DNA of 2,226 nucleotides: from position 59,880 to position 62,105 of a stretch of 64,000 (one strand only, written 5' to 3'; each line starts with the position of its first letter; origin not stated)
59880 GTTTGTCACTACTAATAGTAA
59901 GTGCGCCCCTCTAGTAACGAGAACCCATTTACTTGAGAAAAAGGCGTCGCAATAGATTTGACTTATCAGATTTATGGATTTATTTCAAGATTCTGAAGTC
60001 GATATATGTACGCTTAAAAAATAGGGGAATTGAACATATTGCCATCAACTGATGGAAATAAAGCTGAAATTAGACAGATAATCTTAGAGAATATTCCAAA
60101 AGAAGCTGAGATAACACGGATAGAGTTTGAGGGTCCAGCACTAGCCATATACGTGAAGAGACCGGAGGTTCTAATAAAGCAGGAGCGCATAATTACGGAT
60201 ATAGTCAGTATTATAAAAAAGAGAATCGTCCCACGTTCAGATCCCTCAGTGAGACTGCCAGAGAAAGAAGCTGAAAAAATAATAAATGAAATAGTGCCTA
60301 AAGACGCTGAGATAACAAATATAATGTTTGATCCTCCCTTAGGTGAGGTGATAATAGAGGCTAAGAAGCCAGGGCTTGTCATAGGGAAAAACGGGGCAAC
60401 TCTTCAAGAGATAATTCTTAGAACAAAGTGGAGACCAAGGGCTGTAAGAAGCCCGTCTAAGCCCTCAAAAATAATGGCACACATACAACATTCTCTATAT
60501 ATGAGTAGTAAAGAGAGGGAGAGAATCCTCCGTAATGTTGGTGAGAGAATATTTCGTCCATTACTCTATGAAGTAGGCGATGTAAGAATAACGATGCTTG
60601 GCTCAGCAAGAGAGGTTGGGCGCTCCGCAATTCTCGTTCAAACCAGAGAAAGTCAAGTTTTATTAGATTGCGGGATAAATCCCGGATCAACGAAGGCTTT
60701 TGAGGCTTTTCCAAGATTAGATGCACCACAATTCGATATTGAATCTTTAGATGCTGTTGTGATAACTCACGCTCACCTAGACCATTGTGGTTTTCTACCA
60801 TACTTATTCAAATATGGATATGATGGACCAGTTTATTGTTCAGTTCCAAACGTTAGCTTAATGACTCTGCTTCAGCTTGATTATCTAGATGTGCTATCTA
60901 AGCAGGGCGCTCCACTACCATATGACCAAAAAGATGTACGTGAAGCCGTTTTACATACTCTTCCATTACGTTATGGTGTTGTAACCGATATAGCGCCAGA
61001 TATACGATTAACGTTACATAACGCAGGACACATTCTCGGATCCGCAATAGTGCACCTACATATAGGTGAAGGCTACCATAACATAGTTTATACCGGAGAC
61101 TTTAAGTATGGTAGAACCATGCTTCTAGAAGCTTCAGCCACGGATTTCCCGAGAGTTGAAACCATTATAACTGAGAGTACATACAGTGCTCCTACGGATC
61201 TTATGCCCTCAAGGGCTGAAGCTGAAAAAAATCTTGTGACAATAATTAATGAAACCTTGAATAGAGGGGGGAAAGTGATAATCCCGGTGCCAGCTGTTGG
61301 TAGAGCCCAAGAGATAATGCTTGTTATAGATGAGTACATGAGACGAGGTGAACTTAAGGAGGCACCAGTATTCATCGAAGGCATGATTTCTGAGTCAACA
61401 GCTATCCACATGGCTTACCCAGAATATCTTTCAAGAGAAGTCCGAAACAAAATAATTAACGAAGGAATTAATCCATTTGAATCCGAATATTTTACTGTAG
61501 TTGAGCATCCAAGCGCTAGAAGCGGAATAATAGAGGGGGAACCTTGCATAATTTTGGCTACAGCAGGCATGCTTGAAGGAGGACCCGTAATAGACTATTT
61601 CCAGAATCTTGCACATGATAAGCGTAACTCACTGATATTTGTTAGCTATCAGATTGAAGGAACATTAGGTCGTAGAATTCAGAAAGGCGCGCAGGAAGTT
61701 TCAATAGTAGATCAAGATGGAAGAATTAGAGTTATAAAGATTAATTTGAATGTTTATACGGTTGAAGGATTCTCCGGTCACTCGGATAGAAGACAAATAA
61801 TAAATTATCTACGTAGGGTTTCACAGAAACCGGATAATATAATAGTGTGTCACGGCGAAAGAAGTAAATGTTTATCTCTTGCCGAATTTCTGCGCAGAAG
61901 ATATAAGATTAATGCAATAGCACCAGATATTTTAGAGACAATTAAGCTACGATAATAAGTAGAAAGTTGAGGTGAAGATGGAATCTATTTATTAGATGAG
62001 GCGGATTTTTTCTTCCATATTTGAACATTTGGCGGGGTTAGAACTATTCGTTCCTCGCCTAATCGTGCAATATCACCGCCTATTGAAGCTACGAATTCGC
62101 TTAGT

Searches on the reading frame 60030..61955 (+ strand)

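Call 91: search_protein_families(library=pfam, proteins=[window:60030-61955:+], max_evalue=0.001)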
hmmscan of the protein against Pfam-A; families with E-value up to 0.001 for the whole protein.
window:60030-61955:+ (641 aa): 7 families
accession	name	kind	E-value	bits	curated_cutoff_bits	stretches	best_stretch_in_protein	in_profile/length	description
PF10996.14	Beta-Casp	-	1.5e-30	106.7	27.7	1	426-550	1-120/120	Beta-Casp domain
PF17214.9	KH_TffA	-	5.5e-20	71.6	22.6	1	11-75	4-68/68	Transcription termination factor FttA, KH domain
PF07521.17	RMMBL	-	1.4e-16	60.7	21.6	1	569-632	2-63/63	Zn-dependent metallo-hydrolase RNA specificity domain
PF00753.33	Lactamase_B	-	2.5e-15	57.4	22.7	1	196-369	4-161/196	Metallo-beta-lactamase superfamily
PF16661.11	Lactamase_B_6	-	7e-13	48.8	27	1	203-370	2-174/193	Metallo-beta-lactamase superfamily domain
PF12706.13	Lactamase_B_2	-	1.2e-09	38.5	27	1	210-367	3-152/200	Beta-lactamase superfamily domain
PF23023.1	Anti-Pycsar_Apyc1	-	3.9e-05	23.7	50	1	195-386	17-193/250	Anti-Pycsar protein Apyc1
